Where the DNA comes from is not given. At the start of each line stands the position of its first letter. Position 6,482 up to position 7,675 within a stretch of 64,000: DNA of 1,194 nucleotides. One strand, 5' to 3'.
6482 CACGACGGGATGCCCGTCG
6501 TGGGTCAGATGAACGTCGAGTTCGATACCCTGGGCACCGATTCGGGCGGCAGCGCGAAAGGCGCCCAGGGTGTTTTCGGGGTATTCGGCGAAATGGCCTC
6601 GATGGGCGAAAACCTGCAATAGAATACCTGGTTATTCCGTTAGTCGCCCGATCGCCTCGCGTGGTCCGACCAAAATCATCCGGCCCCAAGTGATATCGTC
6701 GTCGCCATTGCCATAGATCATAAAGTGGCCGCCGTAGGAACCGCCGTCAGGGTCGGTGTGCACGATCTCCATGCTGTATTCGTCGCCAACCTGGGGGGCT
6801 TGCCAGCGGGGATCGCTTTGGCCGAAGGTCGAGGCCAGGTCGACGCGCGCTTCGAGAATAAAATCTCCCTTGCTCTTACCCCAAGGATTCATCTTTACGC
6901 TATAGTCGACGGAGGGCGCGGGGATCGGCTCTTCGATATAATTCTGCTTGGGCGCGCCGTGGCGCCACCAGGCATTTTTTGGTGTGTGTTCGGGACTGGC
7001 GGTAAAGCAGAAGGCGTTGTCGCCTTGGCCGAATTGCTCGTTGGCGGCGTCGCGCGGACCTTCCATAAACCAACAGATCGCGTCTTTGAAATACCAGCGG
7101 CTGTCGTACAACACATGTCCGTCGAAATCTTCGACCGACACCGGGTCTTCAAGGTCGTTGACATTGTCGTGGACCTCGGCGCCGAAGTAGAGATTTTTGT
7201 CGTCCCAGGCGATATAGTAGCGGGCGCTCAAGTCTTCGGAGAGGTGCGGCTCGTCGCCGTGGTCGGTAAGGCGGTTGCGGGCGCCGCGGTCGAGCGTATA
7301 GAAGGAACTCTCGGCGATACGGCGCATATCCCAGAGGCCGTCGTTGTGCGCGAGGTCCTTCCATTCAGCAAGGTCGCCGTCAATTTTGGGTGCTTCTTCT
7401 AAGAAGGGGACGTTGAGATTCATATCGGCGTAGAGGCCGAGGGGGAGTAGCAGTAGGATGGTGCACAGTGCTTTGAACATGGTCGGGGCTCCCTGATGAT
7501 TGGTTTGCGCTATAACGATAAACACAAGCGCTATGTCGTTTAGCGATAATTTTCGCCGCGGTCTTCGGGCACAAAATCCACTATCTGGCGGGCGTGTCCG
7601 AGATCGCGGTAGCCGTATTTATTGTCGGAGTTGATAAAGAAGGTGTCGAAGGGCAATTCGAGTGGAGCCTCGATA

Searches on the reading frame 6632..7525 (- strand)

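Call 19: search_protein_families(library=pfam, proteins=[window:6632-7525:-])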
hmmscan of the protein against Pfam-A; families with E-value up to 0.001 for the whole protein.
window:6632-7525:- (297 aa): 1 family
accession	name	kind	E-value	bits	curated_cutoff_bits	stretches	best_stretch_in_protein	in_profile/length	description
PF06452.16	CBM9_1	-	1.8e-05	25.1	23.4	1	96-285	28-182/185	Carbohydrate family 9 binding domain-like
